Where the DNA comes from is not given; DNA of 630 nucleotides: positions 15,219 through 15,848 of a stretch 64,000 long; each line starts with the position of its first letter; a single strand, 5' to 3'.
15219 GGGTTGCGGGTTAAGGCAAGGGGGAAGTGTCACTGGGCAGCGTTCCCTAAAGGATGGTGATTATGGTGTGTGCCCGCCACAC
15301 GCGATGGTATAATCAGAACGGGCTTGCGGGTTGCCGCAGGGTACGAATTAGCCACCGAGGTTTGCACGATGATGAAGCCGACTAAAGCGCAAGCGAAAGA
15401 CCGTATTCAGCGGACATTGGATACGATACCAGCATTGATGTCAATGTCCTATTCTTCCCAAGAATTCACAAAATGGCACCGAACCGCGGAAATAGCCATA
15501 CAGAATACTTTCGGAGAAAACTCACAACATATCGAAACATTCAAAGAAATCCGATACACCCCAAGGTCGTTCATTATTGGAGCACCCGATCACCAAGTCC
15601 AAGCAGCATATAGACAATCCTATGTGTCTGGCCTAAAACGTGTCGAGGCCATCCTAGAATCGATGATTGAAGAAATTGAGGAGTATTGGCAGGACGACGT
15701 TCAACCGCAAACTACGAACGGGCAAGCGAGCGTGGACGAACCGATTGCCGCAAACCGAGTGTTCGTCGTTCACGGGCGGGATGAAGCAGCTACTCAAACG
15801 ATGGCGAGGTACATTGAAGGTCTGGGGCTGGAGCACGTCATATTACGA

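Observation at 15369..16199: TIR-like (CAP12/PycTIR family) domain fused to an uncharacterised ~150-aa N-terminal helical domain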

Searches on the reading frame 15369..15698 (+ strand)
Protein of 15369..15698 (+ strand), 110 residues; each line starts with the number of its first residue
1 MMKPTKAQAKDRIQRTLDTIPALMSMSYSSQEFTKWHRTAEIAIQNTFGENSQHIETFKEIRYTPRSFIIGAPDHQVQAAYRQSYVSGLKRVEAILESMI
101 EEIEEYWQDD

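Call 38: predict_structure(alignment_id=A2)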
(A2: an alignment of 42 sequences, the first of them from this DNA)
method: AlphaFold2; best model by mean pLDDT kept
length: 110 residues; sequences in the alignment: 42
mean_pLDDT: 93.4   pTM: 0.84
mean pLDDT of the five models: 93.4, 93.4, 93.1, 93.0, 91.2
residues with pLDDT >= 90: 90; 70-90: 18; 50-70: 2; < 50: 0
segments of 3 or more residues with pLDDT < 50: none
pLDDT, mean of each block of 10 residues (from residue 1): 87 97 94 98 96 96 87 88 96 98 91
secondary structure, 60 per line:
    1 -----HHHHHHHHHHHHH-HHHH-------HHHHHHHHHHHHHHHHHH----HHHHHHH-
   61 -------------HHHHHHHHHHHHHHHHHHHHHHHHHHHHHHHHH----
elements in order: H6-18 H20-23 H31-48 H53-59 H74-106

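Call 40: search_protein_representatives(alignment_id=A2)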
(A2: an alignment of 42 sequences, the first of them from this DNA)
Query: 42 sequences, 106 profile positions. Proteins with E-value up to 0.001 (for the whole library): 1511; up to 1e-10: 644; up to 1e-30: 34. The best 150 are listed.
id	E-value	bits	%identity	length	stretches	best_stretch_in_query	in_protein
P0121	1.4e-39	150.7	-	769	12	4-43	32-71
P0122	4.2e-38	146.0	-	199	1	2-106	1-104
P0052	5.5e-38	145.6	-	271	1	1-106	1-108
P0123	4.2e-37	142.8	-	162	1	1-106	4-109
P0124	6.2e-37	142.2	-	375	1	1-105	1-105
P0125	1.8e-36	140.7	-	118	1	1-106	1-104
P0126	2.6e-36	140.2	-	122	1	1-106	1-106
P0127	3.3e-36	139.9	-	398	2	3-106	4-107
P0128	5.4e-36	139.2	-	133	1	3-106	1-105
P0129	1.1e-35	138.2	-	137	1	1-106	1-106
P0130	1.2e-35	138.1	-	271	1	1-105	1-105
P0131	4.1e-34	133.2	-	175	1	1-106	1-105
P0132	7.2e-34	132.4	-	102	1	1-102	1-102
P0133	7.3e-34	132.4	-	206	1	2-103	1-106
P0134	8.5e-34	132.1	-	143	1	3-106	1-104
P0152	3.2e-31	123.9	-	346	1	1-106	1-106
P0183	1.0e-28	115.8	-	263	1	5-106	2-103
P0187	1.9e-27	111.7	-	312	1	5-106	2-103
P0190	3.0e-27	111.1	-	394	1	2-106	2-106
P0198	9.1e-27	109.5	-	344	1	5-106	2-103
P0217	1.5e-25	105.6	-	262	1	5-105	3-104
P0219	2.7e-25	104.8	-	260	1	6-105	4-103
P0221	4.6e-25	104.1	-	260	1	1-104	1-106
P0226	1.0e-24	103.0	-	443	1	4-104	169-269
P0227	1.1e-24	102.8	-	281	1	4-106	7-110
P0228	1.2e-24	102.8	-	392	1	1-106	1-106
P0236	2.6e-24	101.6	-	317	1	5-105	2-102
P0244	1.0e-23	99.8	-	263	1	5-105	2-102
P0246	1.3e-23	99.4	-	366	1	5-106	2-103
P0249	2.1e-23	98.7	-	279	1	4-106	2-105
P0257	8.7e-23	96.7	-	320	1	6-105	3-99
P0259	1.0e-22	96.6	-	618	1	4-104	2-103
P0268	1.8e-22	95.8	-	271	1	5-105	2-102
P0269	1.9e-22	95.7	-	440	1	3-106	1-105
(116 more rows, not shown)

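Call 42: fold_search(model_id=the predicted structure, library=pdb)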
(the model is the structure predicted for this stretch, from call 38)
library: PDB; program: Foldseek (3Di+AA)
matches with E <= 10: 334; with E <= 0.001: 0
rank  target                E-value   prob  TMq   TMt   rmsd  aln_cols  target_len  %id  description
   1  9ex7_C                2.2e-01  0.25  0.23  0.22  14.1       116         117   18  Cryo-EM structure of the E. coli BrxX methyltransferase in complex with Ocr (released 2025-03-05)
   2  7y97_B                5.7e-01  0.51  0.39  0.15  10.9       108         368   23  Crystal structure of CYP109B4 from Bacillus Sonorensis (released 2023-05-03)
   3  1nwm                  7.0e-01  0.44  0.33  0.35  15.0        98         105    9  GAT domain of human GGA1 (released 2003-03-25)
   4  5wp3_B                7.4e-01  0.25  0.31  0.33  16.1       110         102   15  Crystal Structure of EED in complex with EB22 (released 2017-09-13)
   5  8zek_B                7.4e-01  0.14  0.23  0.22  14.6       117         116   18  Cryo-EM structure of the E. coli BrxX methyltransferase complexed with Ocr (released 2024-12-11)
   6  6r6m_A                7.8e-01  0.72  0.52  0.52   7.6       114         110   12  Kusta0087/Kusta0088 Complex purified from Kuenenia stuttgartiensis (released 2019-10-02)
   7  8tmc_E                8.7e-01  0.23  0.29  0.11  15.4       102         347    8  Cryo-EM structure of CorA in complex with conformation-specific synthetic antibody C12 and 20 mM MgCl2, State MG20-2 (released 2025-02-12)
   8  2mwq_MODEL_1_A        9.1e-01  0.44  0.40  0.32   6.1       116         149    7  Solution structure of PsbQ from spinacia oleracea (released 2015-07-29)
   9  6r6o_A                9.6e-01  0.66  0.51  0.51   7.7       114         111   12  Recombinantly produced Kusta0087/Kusta0088 Complex, C32G/wt mutant (released 2019-10-02)
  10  9m08_C                1.0e+00  0.41  0.37  0.29   7.2       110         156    5  Structure of outer membrane lipoprotein QseG and histidine kinase QseE complex (released 2025-11-19)
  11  8wnw                  1.3e+00  0.84  0.59  0.39   7.2       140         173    9  the structure of PsaQ (released 2024-05-29)
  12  7y97_A                1.3e+00  0.35  0.41  0.15  10.7       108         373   22  Crystal structure of CYP109B4 from Bacillus Sonorensis (released 2023-05-03)
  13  6egc                  1.3e+00  0.30  0.38  0.29   9.3       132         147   11  Single-chain version of 2L4HC2_23 (PDB 5J0K) (released 2019-05-29)
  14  9jro_A                1.3e+00  0.21  0.31  0.13   9.4       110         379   12  Structural Insights into Selective Antagonism of PF04418948 and EP2 Prostaglandin Receptor (released 2025-10-22)
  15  3k1i_B                1.5e+00  0.41  0.46  0.48  11.3       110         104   11  Crystal strcture of FliS-HP1076 complex in H. pylori (released 2010-06-30)
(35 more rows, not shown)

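Call 43: search_protein_families(library=pfam, proteins=[P0152, P0187, P0190, P0198, P0228, P0246, P0259, P0269, P0226, P0183], max_evalue=0.01)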
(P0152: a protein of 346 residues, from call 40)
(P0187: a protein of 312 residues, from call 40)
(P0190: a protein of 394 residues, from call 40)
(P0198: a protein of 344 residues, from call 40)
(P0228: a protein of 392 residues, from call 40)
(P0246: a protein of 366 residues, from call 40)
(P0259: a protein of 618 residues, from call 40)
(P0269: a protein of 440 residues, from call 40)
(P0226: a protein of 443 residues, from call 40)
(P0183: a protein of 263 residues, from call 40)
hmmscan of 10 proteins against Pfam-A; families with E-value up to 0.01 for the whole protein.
P0152 (346 aa): 2 families
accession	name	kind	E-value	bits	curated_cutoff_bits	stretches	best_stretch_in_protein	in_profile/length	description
PF13676.11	TIR_2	-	1.7e-30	106.4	28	1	126-249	1-121/122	TIR domain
PF01582.25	TIR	-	1.7e-07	31.7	21.3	1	127-222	5-98/179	TIR domain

P0187 (312 aa): 0 families

P0190 (394 aa): 1 family
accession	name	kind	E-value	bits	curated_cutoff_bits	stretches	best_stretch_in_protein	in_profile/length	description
PF18863.6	AbiJ_NTD4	-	1.6e-20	74.5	34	1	125-275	2-149/152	AbiJ N-terminal domain 4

P0198 (344 aa): 0 families

P0228 (392 aa): 1 family
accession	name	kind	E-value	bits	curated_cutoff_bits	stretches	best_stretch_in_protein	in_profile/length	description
PF01048.26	PNP_UDP_1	-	9.8e-14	51.8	25.1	1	137-368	2-207/233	Phosphorylase superfamily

P0246 (366 aa): 2 families
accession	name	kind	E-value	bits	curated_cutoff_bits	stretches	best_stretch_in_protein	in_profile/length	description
PF13676.11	TIR_2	-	4.7e-11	43.7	28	1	138-245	2-104/122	TIR domain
PF01582.25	TIR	-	4.9e-05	23.6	21.3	1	150-245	19-111/179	TIR domain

P0259 (618 aa): 3 families
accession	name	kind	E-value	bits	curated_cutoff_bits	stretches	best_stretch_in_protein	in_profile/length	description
PF13676.11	TIR_2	-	6.1e-28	98.2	28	2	119-238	1-118/122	TIR domain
PF02985.28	HEAT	-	0.00085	19.8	23.5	0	592-616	5-28/31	HEAT repeat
PF13646.12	HEAT_2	-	0.0013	19.4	27.7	1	563-615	8-58/88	HEAT repeats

P0269 (440 aa): 1 family
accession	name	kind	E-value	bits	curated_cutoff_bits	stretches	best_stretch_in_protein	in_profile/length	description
PF13676.11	TIR_2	-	7.2e-20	72.1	28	1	119-241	1-121/122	TIR domain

P0226 (443 aa): 2 families
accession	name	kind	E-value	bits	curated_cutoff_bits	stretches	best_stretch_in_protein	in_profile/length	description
PF13676.11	TIR_2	-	2.5e-12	47.8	28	1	297-405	1-104/122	TIR domain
PF01582.25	TIR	-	1.6e-06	28.4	21.3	1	298-404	5-113/179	TIR domain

P0183 (263 aa): 0 families

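Call 44: search_protein_families(library=pfam, proteins=[P0217, P0219, P0221, P0227, P0236, P0244, P0249, P0257, P0268, P0121], max_evalue=0.01)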
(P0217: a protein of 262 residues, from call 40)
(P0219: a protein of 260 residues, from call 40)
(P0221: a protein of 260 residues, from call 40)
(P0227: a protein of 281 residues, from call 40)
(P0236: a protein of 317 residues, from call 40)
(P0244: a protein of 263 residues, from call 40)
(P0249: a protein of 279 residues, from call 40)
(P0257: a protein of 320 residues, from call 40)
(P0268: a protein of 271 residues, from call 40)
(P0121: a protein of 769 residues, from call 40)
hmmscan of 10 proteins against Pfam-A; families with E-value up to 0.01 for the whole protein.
P0217 (262 aa): 1 family
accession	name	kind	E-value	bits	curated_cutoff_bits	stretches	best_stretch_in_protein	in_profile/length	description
PF18742.7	DpnII-MboI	-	5.6e-56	188.7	27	1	115-260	3-150/150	REase_DpnII-MboI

P0219 (260 aa): 1 family
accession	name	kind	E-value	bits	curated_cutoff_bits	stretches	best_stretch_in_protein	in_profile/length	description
PF18742.7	DpnII-MboI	-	4.9e-53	179.2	27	1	115-260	2-149/150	REase_DpnII-MboI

P0221 (260 aa): 1 family
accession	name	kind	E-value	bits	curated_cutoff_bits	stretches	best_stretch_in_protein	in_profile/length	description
PF05014.21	Nuc_deoxyrib_tr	-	3.5e-07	30.8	28.8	1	170-230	50-108/117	Nucleoside 2-deoxyribosyltransferase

P0227 (281 aa): 0 families

P0236 (317 aa): 0 families

P0244 (263 aa): 1 family
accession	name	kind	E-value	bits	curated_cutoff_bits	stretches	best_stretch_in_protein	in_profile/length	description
PF08239.17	SH3_3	-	0.0036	17.9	27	1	211-258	14-51/54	Bacterial SH3 domain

P0249 (279 aa): 1 family
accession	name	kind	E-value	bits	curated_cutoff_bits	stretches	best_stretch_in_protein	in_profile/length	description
PF18742.7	DpnII-MboI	-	1.1e-48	165.1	27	1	129-275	2-149/150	REase_DpnII-MboI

P0257 (320 aa): 1 family
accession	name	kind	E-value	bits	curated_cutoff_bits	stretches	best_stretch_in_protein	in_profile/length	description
PF18742.7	DpnII-MboI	-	9.2e-38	129.6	27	1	113-219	2-110/150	REase_DpnII-MboI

P0268 (271 aa): 0 families

P0121 (769 aa): 10 families
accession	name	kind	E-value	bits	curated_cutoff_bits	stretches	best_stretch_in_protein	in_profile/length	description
PF00870.23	P53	-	1.7e-94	315.6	27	13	657-767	55-163/193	P53 DNA-binding domain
PF24024.1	DUF7336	-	1.4e-27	95.7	25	0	30-43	20-33/60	Domain of unknown function (DUF7336)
PF24315.1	DUF7489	-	5.7e-24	84.2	27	0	13-45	13-45/65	Domain of unknown function (DUF7489)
PF19966.4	VMAP-M4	-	5.7e-18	65.7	27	0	652-689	17-54/107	vWA-MoxR associated protein middle region (VMAP-M) 4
PF17152.10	CHASE8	-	3.7e-13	50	27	0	78-122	20-66/102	Periplasmic sensor domain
PF19513.4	DUF6047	-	5.9e-10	39.9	27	0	29-49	11-31/190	Family of unknown function (DUF6047)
PF14144.11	DOG1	-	5e-09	36.6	27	0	139-166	14-41/77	Seed dormancy control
PF07378.16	FlbT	-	4.3e-08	33.6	27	0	128-183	53-108/125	Flagellar protein FlbT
PF09364.15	XFP_N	-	1.8e-07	30.8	23.7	0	108-169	4-65/364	XFP N-terminal domain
PF05402.18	PqqD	-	0.0002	22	23.4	0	33-50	46-63/67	Coenzyme PQQ synthesis protein D (PqqD)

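Call 46: search_protein_families(library=padloc, proteins=[P0217, P0152, P0228, P0190, P0221, P0187, P0198, P0236, P0268, P0183], max_evalue=0.001)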
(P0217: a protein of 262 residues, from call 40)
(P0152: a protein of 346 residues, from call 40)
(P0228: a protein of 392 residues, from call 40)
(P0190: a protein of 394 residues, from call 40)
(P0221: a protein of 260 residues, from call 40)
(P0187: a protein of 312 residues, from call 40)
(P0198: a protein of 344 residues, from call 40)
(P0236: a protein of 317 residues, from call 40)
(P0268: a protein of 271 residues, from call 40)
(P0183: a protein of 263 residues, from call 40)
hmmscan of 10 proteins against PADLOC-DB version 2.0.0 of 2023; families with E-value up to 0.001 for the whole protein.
P0217 (262 aa): 4 families
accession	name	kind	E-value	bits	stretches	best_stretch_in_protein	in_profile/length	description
PDLC02411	Aga_Helical-REase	-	1.4e-30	104.8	1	108-259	228-375/378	Class II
PDLC02404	Aga_Helical-REase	-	7.5e-14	50.3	1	140-231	245-336/368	Class II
PDLC02407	Aga_Helical-REase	-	8.7e-09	33.3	1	138-230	268-360/401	Class II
PDLC05005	PDC-S35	-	8.7e-08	30.2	1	4-100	3-97/264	-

P0152 (346 aa): 12 families
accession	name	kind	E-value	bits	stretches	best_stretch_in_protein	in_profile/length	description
PDLC02421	Aga_TIR-PNTD1-PNTD2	-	2e-17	61.4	1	125-264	5-142/430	Class I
PDLC02403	Aga_TIR-PNTD1-PNTD2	-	7.1e-15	53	1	127-258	6-136/443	Class I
PDLC05005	PDC-S35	-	9.4e-11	39.9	1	8-133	5-128/264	-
PDLC05062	PDC-S66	-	1.4e-08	32.5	1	96-191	119-217/282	-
PDLC02416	Aga_REase-TIR-PNTD1-PNTD2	-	3.7e-08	30.5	1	130-258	162-283/572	Class I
PDLC02012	SAVED5--SAVED_TIR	-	4.7e-08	30.6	1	125-205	15-95/404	-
PDLC02400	Aga_TIR-PNTD1-PNTD2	-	4.4e-07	26.6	1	110-261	164-323/639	Class I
PDLC02962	RT-TIR_XII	-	1.8e-05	21.8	1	112-203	334-425/478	single gene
PDLC03957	bSEFIR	-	2.1e-05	22.5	1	123-283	38-203/412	-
PDLC00419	ThsB1|ThsB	-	0.00012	20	1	113-191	17-99/165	TIR-like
PDLC00436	ThsB1|ThsB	-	0.00012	19.7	1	106-201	17-116/183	TIR-like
PDLC00424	ThsB1|ThsB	-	0.00033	18.5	1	125-169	103-148/234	TIR-like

P0228 (392 aa): 3 families
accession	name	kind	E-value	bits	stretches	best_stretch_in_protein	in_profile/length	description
PDLC04726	PDC-M60C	-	6.1e-34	115.6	1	117-386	130-399/407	-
PDLC00759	Effector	-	1.2e-17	61.6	1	115-387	223-500/506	PN-superfamily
PDLC05005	PDC-S35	-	9.2e-13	46.5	1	5-108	5-104/264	-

P0190 (394 aa): 3 families
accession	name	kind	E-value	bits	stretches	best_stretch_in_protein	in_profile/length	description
PDLC04997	PDC-S32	-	4.2e-23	80.5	1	120-378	6-264/285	-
PDLC04996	PDC-S32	-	2.2e-16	58.3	1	125-368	4-245/280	-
PDLC05005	PDC-S35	-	2e-06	25.7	1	7-105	4-101/264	-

P0221 (260 aa): 2 families
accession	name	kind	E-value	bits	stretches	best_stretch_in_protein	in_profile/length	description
PDLC05005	PDC-S35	-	1.9e-07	29.1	1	12-133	6-123/264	-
PDLC00733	Effector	-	0.00033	17.6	1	156-247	275-362/388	TIR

P0187 (312 aa): 1 family
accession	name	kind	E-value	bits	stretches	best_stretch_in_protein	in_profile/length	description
PDLC05005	PDC-S35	-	1.1e-13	49.5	1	1-122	1-119/264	-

P0198 (344 aa): 1 family
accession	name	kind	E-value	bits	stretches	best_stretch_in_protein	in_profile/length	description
PDLC05005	PDC-S35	-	1.4e-10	39.4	1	1-104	1-103/264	-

P0236 (317 aa): 1 family
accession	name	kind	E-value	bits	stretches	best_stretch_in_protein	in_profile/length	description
PDLC05005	PDC-S35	-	1.6e-13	49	1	7-116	4-111/264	-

P0268 (271 aa): 2 families
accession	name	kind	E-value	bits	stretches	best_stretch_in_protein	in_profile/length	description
PDLC05005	PDC-S35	-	1.7e-13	48.9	1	1-111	1-108/264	-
PDLC05004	PDC-S35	-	9.5e-06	23.4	1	5-114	18-117/265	-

P0183 (263 aa): 1 family
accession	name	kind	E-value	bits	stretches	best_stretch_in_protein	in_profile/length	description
PDLC05005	PDC-S35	-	1.3e-13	49.2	1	1-111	1-108/264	-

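Call 48: find_encoding_contigs(protein=P0217, flank=7000, max_places=4)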
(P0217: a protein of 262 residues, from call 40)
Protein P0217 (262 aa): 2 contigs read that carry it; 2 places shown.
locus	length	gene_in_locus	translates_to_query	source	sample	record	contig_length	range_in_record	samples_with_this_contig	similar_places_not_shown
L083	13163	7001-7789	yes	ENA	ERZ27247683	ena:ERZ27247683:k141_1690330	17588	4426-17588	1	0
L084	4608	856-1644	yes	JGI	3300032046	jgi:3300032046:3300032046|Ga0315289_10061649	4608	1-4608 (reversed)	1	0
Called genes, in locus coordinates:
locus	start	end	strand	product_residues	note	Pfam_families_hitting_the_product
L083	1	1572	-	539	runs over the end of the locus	PF02366:PMT, PF13231:PMT_2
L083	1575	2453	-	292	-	PF00535:Glycos_transf_2, PF10111:Glyco_tranf_2_2 (weak), PF13641:Glyco_tranf_2_3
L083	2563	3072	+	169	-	PF10517:DM13 (weak)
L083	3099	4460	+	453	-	PF10509:GalKase_gal_bdg, PF00288:GHMP_kinases_N, PF08544:GHMP_kinases_C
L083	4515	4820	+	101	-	PF03683:UPF0175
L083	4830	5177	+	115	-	PF09719:C_GCAxxG_C_C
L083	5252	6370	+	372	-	PF01053:Cys_Met_Meta_PP, PF01041:DegT_DnrJ_EryC1 (faint)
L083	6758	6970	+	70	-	PF15919:HicB_lk_antitox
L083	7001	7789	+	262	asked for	PF18742:DpnII-MboI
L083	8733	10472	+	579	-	PF07973:tRNA_SAD, PF00587:tRNA-synt_2b, PF03129:HGTP_anticodon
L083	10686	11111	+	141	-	PF07366:SnoaL, PF12680:SnoaL_2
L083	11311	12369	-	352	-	PF08240:ADH_N (faint), PF00107:ADH_zinc_N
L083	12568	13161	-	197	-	?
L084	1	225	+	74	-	PF01053:Cys_Met_Meta_PP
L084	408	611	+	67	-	PF07927:HicA_toxin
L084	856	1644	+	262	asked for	PF18742:DpnII-MboI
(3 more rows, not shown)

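Call 49: find_encoding_contigs(protein=P0183, flank=7000, max_places=4)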
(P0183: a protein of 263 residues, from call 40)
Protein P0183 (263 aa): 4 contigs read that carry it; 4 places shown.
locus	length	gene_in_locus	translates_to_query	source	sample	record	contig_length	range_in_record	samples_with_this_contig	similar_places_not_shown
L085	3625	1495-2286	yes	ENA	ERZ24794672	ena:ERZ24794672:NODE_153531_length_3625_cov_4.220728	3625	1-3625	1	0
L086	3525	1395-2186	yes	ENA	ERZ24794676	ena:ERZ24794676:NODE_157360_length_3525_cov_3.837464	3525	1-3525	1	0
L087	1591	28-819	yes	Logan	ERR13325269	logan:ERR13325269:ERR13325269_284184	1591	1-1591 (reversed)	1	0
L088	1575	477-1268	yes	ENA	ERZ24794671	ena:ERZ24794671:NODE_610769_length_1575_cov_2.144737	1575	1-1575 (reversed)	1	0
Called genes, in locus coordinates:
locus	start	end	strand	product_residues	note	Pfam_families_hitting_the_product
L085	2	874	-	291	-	?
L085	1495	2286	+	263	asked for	-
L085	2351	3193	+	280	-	PF11185:DUF2971 (weak)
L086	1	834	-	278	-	?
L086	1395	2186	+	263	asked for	-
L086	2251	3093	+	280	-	PF11185:DUF2971 (weak)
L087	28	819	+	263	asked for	-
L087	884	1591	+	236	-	?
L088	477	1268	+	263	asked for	-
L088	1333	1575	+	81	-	?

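Call 50: find_encoding_contigs(protein=P0152, flank=7000, max_places=3)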
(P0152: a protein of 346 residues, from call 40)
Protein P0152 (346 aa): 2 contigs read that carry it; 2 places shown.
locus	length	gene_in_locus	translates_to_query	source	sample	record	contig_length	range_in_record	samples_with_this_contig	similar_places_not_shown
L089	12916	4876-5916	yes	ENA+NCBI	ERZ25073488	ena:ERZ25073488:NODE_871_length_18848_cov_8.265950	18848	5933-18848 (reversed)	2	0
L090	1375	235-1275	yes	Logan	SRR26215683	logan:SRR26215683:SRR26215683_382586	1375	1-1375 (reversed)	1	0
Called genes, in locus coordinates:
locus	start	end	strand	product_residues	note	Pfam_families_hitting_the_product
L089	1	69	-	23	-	?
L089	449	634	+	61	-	PF12728:HTH_17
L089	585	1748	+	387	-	PF00589:Phage_integrase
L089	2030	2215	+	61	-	-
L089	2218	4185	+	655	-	PF00999:Na_H_Exchanger, PF02254:TrkA_N, PF02080:TrkA_C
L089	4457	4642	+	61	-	PF21748:UPF0150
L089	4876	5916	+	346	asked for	PF01582:TIR (weak), PF13676:TIR_2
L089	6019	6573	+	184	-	PF05685:Uma2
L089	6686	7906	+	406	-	PF01244:Peptidase_M19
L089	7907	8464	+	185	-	PF06271:RDD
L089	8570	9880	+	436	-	PF00675:Peptidase_M16, PF05193:Peptidase_M16_C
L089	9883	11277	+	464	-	PF00675:Peptidase_M16, PF05193:Peptidase_M16_C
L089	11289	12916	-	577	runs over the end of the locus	PF00501:AMP-binding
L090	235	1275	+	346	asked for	PF01582:TIR (weak), PF13676:TIR_2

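Call 51: find_encoding_contigs(protein=P0228, flank=7000, max_places=3)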
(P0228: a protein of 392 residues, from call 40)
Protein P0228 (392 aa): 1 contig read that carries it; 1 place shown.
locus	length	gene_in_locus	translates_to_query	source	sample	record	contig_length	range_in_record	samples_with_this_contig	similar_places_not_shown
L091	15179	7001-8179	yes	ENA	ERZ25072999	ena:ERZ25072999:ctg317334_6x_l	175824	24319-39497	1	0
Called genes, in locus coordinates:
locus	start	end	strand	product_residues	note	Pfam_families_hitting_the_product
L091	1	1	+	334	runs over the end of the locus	PF02826:2-Hacid_dh_C (weak), PF03446:NAD_binding_2 (weak), PF03807:F420_oxidored (weak), PF07991:KARI_N, PF01450:KARI_C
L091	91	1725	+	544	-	PF00682:HMGL-like, PF22617:HCS_D2, PF08502:LeuA_dimer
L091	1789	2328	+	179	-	PF01243:PNPOx_N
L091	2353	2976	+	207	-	-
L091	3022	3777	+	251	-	PF00891:Methyltransf_2 (weak), PF01209:Ubie_methyltran, PF05175:MTS (weak), PF13489:Methyltransf_23, PF13847:Methyltransf_31, PF08241:Methyltransf_11, PF08242:Methyltransf_12, PF13649:Methyltransf_25, +1 more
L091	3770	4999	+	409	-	PF00266:Aminotran_5, PF01041:DegT_DnrJ_EryC1 (weak)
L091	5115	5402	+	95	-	PF01541:GIY-YIG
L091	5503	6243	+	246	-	PF02353:CMAS (weak), PF13489:Methyltransf_23, PF05175:MTS, PF13847:Methyltransf_31, PF08241:Methyltransf_11, PF08242:Methyltransf_12, PF13649:Methyltransf_25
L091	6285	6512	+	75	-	-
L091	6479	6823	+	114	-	PF02452:PemK_toxin (weak)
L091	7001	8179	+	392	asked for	PF01048:PNP_UDP_1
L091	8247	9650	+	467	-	PF00330:Aconitase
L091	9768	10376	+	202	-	PF00694:Aconitase_C, PF27512:LeuD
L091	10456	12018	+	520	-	PF00682:HMGL-like, PF22617:HCS_D2, PF08502:LeuA_dimer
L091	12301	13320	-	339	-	PF13371:TPR_9 (faint), PF00515:TPR_1 (faint), PF07719:TPR_2 (faint), PF13181:TPR_8 (faint)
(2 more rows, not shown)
